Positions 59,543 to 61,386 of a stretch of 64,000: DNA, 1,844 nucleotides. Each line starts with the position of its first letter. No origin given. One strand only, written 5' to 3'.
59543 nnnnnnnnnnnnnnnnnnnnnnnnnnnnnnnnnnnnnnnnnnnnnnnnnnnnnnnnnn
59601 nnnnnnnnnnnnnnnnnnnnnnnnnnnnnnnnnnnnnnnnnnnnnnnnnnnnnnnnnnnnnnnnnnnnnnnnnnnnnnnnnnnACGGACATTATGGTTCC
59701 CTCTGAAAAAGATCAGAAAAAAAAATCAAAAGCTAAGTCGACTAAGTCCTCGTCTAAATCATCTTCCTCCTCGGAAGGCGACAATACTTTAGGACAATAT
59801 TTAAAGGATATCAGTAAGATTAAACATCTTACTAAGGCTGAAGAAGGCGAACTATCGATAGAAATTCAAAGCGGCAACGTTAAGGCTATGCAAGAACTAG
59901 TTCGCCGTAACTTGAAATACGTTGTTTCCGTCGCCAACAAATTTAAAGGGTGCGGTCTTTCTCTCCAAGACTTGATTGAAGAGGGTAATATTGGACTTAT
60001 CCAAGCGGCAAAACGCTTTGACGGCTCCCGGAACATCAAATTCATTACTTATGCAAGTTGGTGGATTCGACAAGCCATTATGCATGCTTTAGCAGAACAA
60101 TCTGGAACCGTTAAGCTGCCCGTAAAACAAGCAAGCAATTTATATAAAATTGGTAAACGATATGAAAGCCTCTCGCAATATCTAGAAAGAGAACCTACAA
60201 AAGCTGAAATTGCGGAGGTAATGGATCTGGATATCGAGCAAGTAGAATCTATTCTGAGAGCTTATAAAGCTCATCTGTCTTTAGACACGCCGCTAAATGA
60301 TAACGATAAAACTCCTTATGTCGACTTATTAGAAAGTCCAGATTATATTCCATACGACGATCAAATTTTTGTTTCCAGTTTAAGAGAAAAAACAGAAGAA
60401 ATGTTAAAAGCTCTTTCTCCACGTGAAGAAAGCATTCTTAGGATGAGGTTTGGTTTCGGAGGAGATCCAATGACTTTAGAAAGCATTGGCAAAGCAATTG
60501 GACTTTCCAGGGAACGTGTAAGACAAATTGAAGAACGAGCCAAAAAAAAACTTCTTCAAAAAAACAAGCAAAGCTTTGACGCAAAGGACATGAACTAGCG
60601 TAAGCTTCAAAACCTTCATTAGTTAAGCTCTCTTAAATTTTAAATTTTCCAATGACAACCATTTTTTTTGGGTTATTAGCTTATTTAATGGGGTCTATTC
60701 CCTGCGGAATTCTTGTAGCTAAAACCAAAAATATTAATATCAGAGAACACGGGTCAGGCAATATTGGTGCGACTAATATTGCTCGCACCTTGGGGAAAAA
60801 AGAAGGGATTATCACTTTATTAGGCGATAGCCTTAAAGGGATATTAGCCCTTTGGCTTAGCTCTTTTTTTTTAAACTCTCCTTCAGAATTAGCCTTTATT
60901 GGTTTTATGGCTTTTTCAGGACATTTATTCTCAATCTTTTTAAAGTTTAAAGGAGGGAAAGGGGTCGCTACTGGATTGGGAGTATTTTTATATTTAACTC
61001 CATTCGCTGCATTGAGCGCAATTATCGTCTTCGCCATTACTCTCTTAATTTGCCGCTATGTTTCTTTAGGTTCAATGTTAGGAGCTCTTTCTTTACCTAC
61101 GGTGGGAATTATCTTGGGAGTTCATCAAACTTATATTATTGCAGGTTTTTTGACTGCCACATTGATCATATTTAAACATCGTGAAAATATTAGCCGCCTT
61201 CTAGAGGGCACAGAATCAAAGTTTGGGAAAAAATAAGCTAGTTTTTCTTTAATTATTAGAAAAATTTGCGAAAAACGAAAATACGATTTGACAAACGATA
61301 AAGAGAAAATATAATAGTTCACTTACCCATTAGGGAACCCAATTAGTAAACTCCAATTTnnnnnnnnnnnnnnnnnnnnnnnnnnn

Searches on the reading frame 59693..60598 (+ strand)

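Call 73: search_protein_families(library=pfam, proteins=[window:59693-60598:+], max_evalue=0.00001)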
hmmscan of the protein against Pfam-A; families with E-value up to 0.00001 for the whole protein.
window:59693-60598:+ (301 aa): 4 families
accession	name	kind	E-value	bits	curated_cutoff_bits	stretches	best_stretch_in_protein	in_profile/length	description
PF04542.20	Sigma70_r2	-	5.1e-18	65.1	24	1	69-137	1-69/71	Sigma-70 region 2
PF04545.22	Sigma70_r4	-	1.2e-17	63.5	24.1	1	238-287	2-48/50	Sigma-70, region 4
PF04539.22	Sigma70_r3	-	9.9e-16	58.1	25.3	1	150-217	3-70/78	Sigma-70 region 3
PF00140.25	Sigma70_r1_2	-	5.9e-07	29.8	22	1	32-62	2-32/34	Sigma-70 factor, region 1.2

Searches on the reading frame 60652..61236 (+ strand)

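Call 73: search_protein_families(library=pfam, proteins=[window:60652-61236:+], max_evalue=0.00001)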
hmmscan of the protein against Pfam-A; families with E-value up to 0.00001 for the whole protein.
window:60652-61236:+ (194 aa): 1 family
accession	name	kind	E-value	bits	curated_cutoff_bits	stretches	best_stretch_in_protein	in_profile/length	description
PF02660.20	G3P_acyltransf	-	5.6e-54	183.1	24.1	1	9-183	1-164/164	Glycerol-3-phosphate acyltransferase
